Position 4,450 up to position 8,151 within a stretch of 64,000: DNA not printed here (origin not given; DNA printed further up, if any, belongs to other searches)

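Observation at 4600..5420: Decahaem MtrC/OmcA-type cytochrome mounted on a haem-free, disulfide-stapled repeat stalk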

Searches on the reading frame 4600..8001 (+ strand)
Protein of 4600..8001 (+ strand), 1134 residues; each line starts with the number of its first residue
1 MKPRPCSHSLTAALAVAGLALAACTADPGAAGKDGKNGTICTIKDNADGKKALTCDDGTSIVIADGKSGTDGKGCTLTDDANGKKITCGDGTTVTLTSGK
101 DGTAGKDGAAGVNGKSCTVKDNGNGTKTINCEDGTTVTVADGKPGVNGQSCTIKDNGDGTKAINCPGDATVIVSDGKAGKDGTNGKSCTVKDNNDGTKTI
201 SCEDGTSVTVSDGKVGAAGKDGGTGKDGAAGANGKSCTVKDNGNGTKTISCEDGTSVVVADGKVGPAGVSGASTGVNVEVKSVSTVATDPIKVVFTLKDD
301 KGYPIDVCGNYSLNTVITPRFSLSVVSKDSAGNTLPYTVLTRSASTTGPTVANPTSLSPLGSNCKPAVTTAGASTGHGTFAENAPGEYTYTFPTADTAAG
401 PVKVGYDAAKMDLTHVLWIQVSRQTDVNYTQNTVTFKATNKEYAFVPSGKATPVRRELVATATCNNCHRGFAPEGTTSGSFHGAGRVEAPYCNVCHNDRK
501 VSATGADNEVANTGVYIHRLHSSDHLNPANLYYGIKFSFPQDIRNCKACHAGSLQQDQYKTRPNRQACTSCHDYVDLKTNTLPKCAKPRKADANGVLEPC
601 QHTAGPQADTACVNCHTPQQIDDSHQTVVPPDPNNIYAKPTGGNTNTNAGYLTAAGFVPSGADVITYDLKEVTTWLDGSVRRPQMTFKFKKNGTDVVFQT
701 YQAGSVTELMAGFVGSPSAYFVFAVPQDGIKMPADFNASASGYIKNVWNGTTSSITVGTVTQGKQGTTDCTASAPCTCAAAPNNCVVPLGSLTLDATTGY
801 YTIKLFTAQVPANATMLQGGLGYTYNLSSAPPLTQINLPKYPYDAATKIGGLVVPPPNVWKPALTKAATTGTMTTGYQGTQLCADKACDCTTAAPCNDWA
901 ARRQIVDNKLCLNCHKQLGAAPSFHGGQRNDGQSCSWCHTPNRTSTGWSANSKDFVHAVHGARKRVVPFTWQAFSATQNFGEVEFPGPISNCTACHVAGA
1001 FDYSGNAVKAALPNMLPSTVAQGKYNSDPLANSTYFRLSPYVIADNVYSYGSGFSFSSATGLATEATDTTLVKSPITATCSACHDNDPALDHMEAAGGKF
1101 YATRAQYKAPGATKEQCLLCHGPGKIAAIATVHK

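Call 4: search_protein_families(library=pfam, proteins=[window:4600-8001:+], max_evalue=1)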
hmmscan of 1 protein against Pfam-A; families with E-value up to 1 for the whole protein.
window:4600-8001:+ (1134 aa): 7 families
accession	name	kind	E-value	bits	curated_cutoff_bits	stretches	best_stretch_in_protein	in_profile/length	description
PF22113.1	Mtrc-MtrF_II-IV_dom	-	1.7e-46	158.4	30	2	903-1134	1-176/176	Outer membrane cytochrome MtrC/MtrF-like, domains II/IV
PF14522.11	Cytochrome_C7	-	5e-11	42.7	24.8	3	461-504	13-56/67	Cytochrome c7 and related cytochrome c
PF19079.5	CFSR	-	5.3e-10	39.8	27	4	113-150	3-46/49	Collagen-flanked surface repeat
PF16378.10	DUF4988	-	2.6e-05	24.6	30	1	118-227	40-155/183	Domain of unknown function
PF09699.15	Paired_CXXCH_1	-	0.0015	18.6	20.6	1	545-573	8-37/41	Doubled CXXCH motif (Paired_CXXCH_1)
PF23425.1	DUF7113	-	0.12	12.7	27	1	475-515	21-61/107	Family of unknown function (DUF7113)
PF25784.1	BigA_N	-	0.55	10.8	24.5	0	39-65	21-47/80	BigA and YdbA N-terminal beta barrel domain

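Call 5: search_protein_families(library=ncbifam, proteins=[window:4600-8001:+], max_evalue=1)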
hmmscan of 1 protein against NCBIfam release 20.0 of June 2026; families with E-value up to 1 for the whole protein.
window:4600-8001:+ (1134 aa): 5 families
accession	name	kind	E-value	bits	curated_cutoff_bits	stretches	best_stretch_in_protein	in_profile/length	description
TIGR03507.1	decahem_SO1788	subfamily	3.4e-90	303.4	209.3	2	288-779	5-433/672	OmcA/MtrC family decaheme c-type cytochrome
TIGR04203.1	RPT_S_cricet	repeat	8.4e-10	38.7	60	4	187-216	3-37/38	TIGR04203-type repeat-containing surface protein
NF038329.2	gly_rich_SclB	equivalog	1.7e-05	23.9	325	1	29-270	123-336/442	LPXTG-anchored collagen-like adhesin Scl2/SclB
TIGR03153.1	cytochr_NrfH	equivalog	0.00032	20.8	134.2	2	906-996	26-109/138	cytochrome c nitrite reductase small subunit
TIGR04257.1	nanowire_3heme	domain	0.054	13.7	40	1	460-501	22-63/75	c(7)-type cytochrome triheme domain-containing protein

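Call 10: find_homologous_proteins(query=window:4600-8001:+, region=285-1134)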
Query window:4600-8001:+, residues 285-1134 (850 aa): 495 proteins with E <= 0.001 among 8000 candidates; the best 120 are listed.
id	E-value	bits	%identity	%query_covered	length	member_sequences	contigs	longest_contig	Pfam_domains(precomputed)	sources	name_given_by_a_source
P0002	0.0e+0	1982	100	100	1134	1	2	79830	PF19079.6,PF14522.12,PF22113.2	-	-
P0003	0.0e+0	1507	76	100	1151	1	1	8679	PF19079.6,PF14522.12,PF22113.2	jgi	-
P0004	0.0e+0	1418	71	100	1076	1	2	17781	PF14537.12,PF19079.6,PF14522.12,PF22113.2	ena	-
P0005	0.0e+0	1267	64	100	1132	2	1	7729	PF19079.6,PF14522.12,PF22113.2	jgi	-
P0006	0.0e+0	1232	64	100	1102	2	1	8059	PF09699.16,PF14537.12,PF14522.12,PF22113.2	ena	-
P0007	0.0e+0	1201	62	100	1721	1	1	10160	PF00526.24,PF22113.2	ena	-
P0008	0.0e+0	1137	60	100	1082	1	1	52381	PF09699.16,PF14522.12,PF22113.2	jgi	-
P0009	6.3e-268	910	51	100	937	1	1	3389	PF23657.2,PF14522.12,PF22113.2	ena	-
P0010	8.2e-268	909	51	100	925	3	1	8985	PF23657.2,PF14537.12,PF14522.12,PF22113.2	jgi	jgi:OmcA/MtrC family decaheme c-type cytochrome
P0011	3.8e-266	904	52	100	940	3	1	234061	PF23657.2,PF14522.12,PF22113.2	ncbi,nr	ncbi:MAG: OmcA/MtrC family decaheme c-type cytochrome [Deltaproteobacteria bacterium]|nr:OmcA/MtrC f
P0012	9.2e-265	899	51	100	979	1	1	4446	PF09699.16,PF23657.2,PF14537.12,PF14522.12,PF22113.2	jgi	jgi:OmcA/MtrC family decaheme c-type cytochrome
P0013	2.5e-256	871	51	100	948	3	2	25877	PF23657.2,PF14537.12,PF14522.12,PF22113.2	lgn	-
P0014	7.7e-251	853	49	100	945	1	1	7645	PF09699.16,PF23657.2,PF14522.12,PF22113.2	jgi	jgi:OmcA/MtrC family decaheme c-type cytochrome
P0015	1.3e-250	852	49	100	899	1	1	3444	PF09699.16,PF23657.2,PF14522.12,PF22113.2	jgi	jgi:OmcA/MtrC family decaheme c-type cytochrome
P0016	4.1e-247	841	48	100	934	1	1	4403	PF09699.16,PF23657.2,PF14537.12,PF14522.12,PF22113.2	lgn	-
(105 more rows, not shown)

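Call 17: find_encoding_contigs(protein=P0008, flank=10000, max_places=2)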
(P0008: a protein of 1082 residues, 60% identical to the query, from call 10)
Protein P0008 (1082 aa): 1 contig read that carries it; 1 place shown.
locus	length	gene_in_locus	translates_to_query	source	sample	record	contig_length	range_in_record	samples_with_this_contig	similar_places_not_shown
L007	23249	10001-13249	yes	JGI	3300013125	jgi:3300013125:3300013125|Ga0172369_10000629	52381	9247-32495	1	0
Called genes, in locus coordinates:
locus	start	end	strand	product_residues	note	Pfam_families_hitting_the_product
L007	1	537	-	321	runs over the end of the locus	PF26178:Rv2075c_cat, PF26146:PI-PLC_X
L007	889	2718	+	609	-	PF03176:MMPL, PF04608:PgpA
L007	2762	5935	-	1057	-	-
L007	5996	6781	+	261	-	PF00903:Glyoxalase (weak), PF22677:Ble-like_N (faint), PF18029:Glyoxalase_6 (faint), PF00903:Glyoxalase (weak)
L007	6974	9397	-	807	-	-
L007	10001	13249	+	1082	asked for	PF09699:Paired_CXXCH_1 (faint), PF14522:Cytochrome_C7 (faint), PF22113:Mtrc-MtrF_II-IV_dom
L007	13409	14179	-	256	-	PF00535:Glycos_transf_2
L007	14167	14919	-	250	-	PF13489:Methyltransf_23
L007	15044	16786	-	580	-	PF16656:Pur_ac_phosph_N, PF00149:Metallophos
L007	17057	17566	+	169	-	PF13505:OMP_b-brl (weak)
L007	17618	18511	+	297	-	-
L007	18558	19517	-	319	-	PF01145:Band_7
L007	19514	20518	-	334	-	PF01145:Band_7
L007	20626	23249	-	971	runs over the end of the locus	-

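Call 18: find_encoding_contigs(protein=P0011, flank=10000, max_places=2)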
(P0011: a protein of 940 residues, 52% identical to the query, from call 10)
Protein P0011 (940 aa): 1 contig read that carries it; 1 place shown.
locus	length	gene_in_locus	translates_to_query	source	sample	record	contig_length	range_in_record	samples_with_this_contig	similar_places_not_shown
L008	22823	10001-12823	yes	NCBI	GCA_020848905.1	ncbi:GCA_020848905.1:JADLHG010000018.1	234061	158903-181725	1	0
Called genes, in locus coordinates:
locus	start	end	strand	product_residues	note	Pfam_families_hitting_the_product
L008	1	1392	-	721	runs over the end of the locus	PF13620:CarboxypepD_reg (faint), PF14522:Cytochrome_C7 (faint), PF14537:Cytochrom_c3_2 (faint), PF22113:Mtrc-MtrF_II-IV_dom (faint), PF09699:Paired_CXXCH_1 (weak)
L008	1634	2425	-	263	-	-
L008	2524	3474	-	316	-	-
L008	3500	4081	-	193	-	PF04264:YceI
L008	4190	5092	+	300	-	PF00126:HTH_1, PF03466:LysR_substrate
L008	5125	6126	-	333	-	PF04187:Cofac_haem_bdg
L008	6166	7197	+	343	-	-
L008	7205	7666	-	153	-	-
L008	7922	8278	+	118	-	-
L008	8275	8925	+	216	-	-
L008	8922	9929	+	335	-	-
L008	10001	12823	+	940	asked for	PF23657:DUF7151, PF14522:Cytochrome_C7 (faint), PF22113:Mtrc-MtrF_II-IV_dom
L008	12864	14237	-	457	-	-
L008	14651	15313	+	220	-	-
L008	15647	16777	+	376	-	PF09992:NAGPA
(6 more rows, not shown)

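Call 19: find_encoding_contigs(protein=P0004, flank=10000, max_places=2)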
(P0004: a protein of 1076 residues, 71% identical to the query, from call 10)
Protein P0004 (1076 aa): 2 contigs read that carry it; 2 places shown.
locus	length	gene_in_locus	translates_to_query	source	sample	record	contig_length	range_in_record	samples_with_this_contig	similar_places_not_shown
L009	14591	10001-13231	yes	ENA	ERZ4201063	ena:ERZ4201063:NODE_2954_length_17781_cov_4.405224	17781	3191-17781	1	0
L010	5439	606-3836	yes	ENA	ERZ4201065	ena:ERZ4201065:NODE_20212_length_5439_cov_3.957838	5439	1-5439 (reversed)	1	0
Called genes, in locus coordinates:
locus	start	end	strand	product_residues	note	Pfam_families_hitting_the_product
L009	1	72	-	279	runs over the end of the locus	PF07819:PGAP1 (faint), PF12146:Hydrolase_4, PF00561:Abhydrolase_1, PF00975:Thioesterase (weak), PF12697:Abhydrolase_6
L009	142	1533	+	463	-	PF01882:DUF58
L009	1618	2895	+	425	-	-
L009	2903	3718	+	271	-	PF01410:COLFI, PF00147:Fibrinogen_C (faint)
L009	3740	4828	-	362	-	-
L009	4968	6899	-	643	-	PF05787:PhoX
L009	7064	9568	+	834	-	PF00526:Dicty_CTDC, PF00932:LTD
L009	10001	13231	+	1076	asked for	PF19079:CFSR (faint), PF14522:Cytochrome_C7 (faint), PF14537:Cytochrom_c3_2 (faint), PF22113:Mtrc-MtrF_II-IV_dom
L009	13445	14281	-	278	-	PF00106:adh_short, PF08659:KR (weak), PF13561:adh_short_C2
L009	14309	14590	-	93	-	?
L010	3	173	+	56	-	?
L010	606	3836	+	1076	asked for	PF19079:CFSR (faint), PF14522:Cytochrome_C7 (faint), PF14537:Cytochrom_c3_2 (faint), PF22113:Mtrc-MtrF_II-IV_dom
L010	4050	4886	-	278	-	PF00106:adh_short, PF08659:KR (weak), PF13561:adh_short_C2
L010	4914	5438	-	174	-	?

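Call 39: search_solved_structures(query=window:4600-8001:+, max_evalue=0.01)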
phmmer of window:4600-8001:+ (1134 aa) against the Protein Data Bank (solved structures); distinct sequences matched with E-value up to 0.01: 1.
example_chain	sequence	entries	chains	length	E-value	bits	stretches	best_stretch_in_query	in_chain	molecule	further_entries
3pmq_A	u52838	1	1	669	7.6e-22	80.2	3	373-577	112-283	Decaheme cytochrome c MtrF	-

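Call 44: predict_structure(alignment_id=A1)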
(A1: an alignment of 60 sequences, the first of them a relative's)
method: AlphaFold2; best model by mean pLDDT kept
length: 1134 residues; sequences in the alignment: 60
mean_pLDDT: 75.0   pTM: 0.67
mean pLDDT of the five models: 75.0, 74.7, 74.2, 68.4, 65.9
residues with pLDDT >= 90: 285; 70-90: 508; 50-70: 196; < 50: 145
segments of 3 or more residues with pLDDT < 50: 1-34, 98-114, 175-188, 211-235, 243-245, 262-271, 962-986, 1122-1128
pLDDT, mean of each block of 10 residues (from residue 1): 28 31 24 59 75 77 65 77 76 59 24 61 77 71 66 66 73 47 39 56 56 33 34 51 57 55 43 80 95 95 88 87 93 89 83 87 80 83 95 92 94 96 81 78 96 92 80 61 70 75 61 82 77 61 81 90 86 87 88 85 88 90 86 89 85 84 93 86 94 90 86 91 92 91 90 69 67 58 73 91 92 90 78 92 94 86 74 78 80 81 82 67 54 78 85 75 41 38 48 74 75 91 85 67 92 90 93 90 80 89 94 71 45 51
secondary structure, 60 per line:
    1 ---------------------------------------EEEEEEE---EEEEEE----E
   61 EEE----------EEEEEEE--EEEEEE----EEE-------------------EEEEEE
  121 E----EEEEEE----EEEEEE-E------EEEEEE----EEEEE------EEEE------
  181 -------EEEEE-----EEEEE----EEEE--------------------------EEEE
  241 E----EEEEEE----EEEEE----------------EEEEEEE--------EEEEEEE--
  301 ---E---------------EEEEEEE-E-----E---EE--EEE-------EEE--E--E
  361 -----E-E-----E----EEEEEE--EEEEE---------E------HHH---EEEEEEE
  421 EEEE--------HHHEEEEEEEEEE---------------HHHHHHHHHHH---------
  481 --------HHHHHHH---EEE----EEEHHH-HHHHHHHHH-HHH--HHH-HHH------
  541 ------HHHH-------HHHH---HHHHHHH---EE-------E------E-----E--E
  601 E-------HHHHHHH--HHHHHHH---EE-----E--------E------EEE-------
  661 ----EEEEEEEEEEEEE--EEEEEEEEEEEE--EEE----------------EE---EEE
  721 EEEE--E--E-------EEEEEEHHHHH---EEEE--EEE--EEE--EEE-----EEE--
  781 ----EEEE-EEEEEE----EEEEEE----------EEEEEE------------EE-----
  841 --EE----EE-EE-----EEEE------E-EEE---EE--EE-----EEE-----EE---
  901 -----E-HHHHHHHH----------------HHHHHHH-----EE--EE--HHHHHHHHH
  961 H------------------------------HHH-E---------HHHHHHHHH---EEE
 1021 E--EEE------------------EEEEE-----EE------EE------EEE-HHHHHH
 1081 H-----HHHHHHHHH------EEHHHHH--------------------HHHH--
elements in order (helices of 4 or more, strands of 3 or more residues): E40-46 E50-55 E60-63 E74-80 E83-88 E93-95 E115-121 E126-131 E136-141 E150-155 E160-164 E171-174 E188-192 E198-202 E207-210 E237-241 E246-251 E256-260 E277-283 E292-298 E320-326 E342-344 E352-354 E379-384 E387-391 E414-424 E436-445 H461-471 H489-495 E499-501 E506-508 H513-521 H547-550 H558-561 H565-571 H609-615 H618-624 E651-653 E665-677 E680-691 E694-696 E718-724 E738-743 H744-748 E752-755 E758-760 E763-765 E768-770 E776-778 E785-788 E790-795 E800-805 E816-821 E859-862 E871-873 E888-890 H908-915 H932-938 H952-961 H1006-1014 E1018-1021 E1024-1026 E1045-1049 E1071-1073 H1075-1081 H1087-1095 H1104-1108 H1129-1132

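Call 48: fold_search(model_id=the predicted structure, library=pdb)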
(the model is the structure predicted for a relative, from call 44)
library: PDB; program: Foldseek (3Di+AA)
matches with E <= 10: 1101; with E <= 0.001: 7
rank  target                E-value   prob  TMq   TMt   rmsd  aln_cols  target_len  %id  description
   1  3ucp                  1.2e-17  1.00  0.38  0.51  10.9      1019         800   15  Outer membrane Endecaheme cytochrome UndA from Shewanella sp. HRCR-6 (released 2012-08-08)
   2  4lm8                  9.1e-17  1.00  0.39  0.67   7.8       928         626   14  Crystal structure of the outer membrane decaheme cytochrome MtrC (released 2015-02-11)
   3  8qc9                  9.5e-17  1.00  0.38  0.65   8.3       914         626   14  Crystal structure of the outer membrane decaheme cytochrome MtrC (A293Boc-Lys) (released 2024-09-04)
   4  8qbz                  7.7e-16  1.00  0.40  0.68   7.8       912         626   15  Crystal structure of the outer membrane decaheme cytochrome MtrC (E344Boc-Lys) (released 2024-09-04)
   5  7qth                  9.0e-16  1.00  0.40  0.67   8.2       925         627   14  Crystal structure of the Shewanella oneidensis MR1 MtrC mutant C453A (released 2023-01-18)
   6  3pmq                  3.2e-14  1.00  0.34  0.59   9.9       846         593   17  Crystal structure of the outer membrane decaheme cytochrome MtrF (released 2011-05-25)
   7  5m11                  9.4e-04  0.57  0.07  0.09  21.6       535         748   10  Structural and functional probing of PorZ, an essential bacterial surface component of the type-IX secretion system of h (released 2016-11-09)
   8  8prj                  1.6e-03  0.21  0.04  0.09  26.8       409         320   12  The structure of v31Bagel8 (released 2024-07-24)
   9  8hmf_D                2.8e-03  0.12  0.05  0.04  25.4       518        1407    9  head module state 2 of Tetrahymena IFT-A (released 2023-06-14)
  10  6tjg                  3.3e-03  0.28  0.04  0.09  22.5       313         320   19  Crystal structure of the computationally designed Cake8 protein (released 2020-05-06)
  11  5oj5_A                3.6e-03  0.35  0.05  0.11  25.2       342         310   14  YCF48 bound to D1 peptide (released 2018-08-08)
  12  6tjf_A                4.8e-03  0.41  0.04  0.12  22.0       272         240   20  Crystal structure of the computationally designed Cake6 protein (released 2020-05-06)
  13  7mjo_A                5.6e-03  0.96  0.08  0.21  11.2       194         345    9  Vascular KATP channel: Kir6.1 SUR2B quatrefoil-like conformation 1 (released 2021-10-13)
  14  6v05_B                6.2e-03  0.20  0.04  0.09  23.6       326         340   12  Cryo-EM structure of a substrate-engaged Bam complex (released 2020-06-10)
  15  1u4f_A                6.9e-03  0.97  0.08  0.34   7.4       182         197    8  Crystal Structure of Cytoplasmic Domains of IRK1 (Kir2.1) channel (released 2005-03-08)
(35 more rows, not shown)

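Call 58: find_related_loci(query=A1, collection=genome_contigs, flank=6000)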
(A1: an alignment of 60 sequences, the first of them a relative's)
Query A1 (1134 aa) in genome_contigs; peptide patterns used: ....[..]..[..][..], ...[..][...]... (x = any residue, [..] = any of these).
320 stretches matched a pattern; 250 encode a relative of the query (tblastn E <= 1e-3); the best 80 are kept; 80 distinct loci.
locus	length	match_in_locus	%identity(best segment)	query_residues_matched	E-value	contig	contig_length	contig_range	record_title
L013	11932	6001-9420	90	1-1134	0e+0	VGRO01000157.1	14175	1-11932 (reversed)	MAG: Deltaproteobacteria bacterium isolate M_DeepCast_65m_m1_011 M_DeepCast_65m_m1_011_Ga0194120_10008002, whole genome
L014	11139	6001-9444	63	12-1133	0e+0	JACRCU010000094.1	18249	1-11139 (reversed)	MAG: Deltaproteobacteria bacterium isolate NC_groundwater_1654_Pr3_B-0.1um_9_b SR-2_scaffold_141_669395, whole genome sh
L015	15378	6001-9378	57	1-1134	0e+0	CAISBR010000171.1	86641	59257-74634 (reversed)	MAG: uncultured Myxococcales bacterium isolate Ki3-D4_bin-362 genome assembly, contig: bin-362:171/244, whole genome sho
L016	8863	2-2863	63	30-1133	0e+0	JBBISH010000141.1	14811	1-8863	MAG: Myxococcales bacterium isolate STS170223_bin_369 NODE_2019_length_14811_cov_2.14819, whole genome shotgun sequence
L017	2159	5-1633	95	455-1134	0e+0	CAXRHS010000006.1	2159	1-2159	MAG: Myxococcota bacterium isolate CJ01B_8.15 genome assembly, contig: k141_1946173, whole genome shotgun sequence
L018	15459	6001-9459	58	12-1134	0e+0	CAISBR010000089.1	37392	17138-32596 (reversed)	MAG: uncultured Myxococcales bacterium isolate Ki3-D4_bin-362 genome assembly, contig: bin-362:089/244, whole genome sho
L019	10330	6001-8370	48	264-1134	0e+0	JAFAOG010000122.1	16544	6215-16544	MAG: Deltaproteobacteria bacterium isolate CP_BM_ER_6 BM_ER_k147_2226627, whole genome shotgun sequence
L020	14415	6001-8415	48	264-1134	0e+0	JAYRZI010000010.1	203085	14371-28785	MAG: Haliangiales bacterium isolate EBPR_s472bin.6 NODE_70_length_203085_cov_7.683989, whole genome shotgun sequence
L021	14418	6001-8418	47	265-1134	0e+0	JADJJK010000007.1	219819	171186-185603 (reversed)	MAG: Myxococcales bacterium isolate Ejby_18-Q3-R6-50_BATAC.353 tig00002829-10-2197020, whole genome shotgun sequence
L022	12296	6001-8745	45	142-1134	0e+0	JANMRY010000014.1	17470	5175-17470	MAG: Anaeromyxobacter sp. isolate SOY_30_concoct_107_sub SOY_30_k141_2788260, whole genome shotgun sequence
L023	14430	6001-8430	48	264-1134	0e+0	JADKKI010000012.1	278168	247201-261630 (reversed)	MAG: Myxococcales bacterium isolate Vibo_18-Q3-R45-57_MAXAC.190 tig00003446-10-2784240, whole genome shotgun sequence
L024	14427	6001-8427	48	263-1134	0e+0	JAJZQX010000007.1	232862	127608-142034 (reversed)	MAG: Myxococcales bacterium isolate SKS1.bin67 NODE_46_length_232862_cov_6.943296, whole genome shotgun sequence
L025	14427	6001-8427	47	265-1134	0e+0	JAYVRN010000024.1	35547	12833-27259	MAG: Myxococcales bacterium isolate GL73_DN_concoct_207_sub GL73_DN_concoct_207_sub_23, whole genome shotgun sequence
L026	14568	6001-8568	49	265-1134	0e+0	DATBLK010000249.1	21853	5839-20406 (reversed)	MAG TPA_asm: Anaeromyxobacteraceae bacterium isolate SMAG_U3970 k141_2531969, whole genome shotgun sequence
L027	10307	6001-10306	48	212-1133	0e+0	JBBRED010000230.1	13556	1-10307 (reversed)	MAG: Haliangiales bacterium isolate Co_metawrap_2487 Cmw_2487_k141_28954455_length_13556_cov_10.0000, whole genome shotg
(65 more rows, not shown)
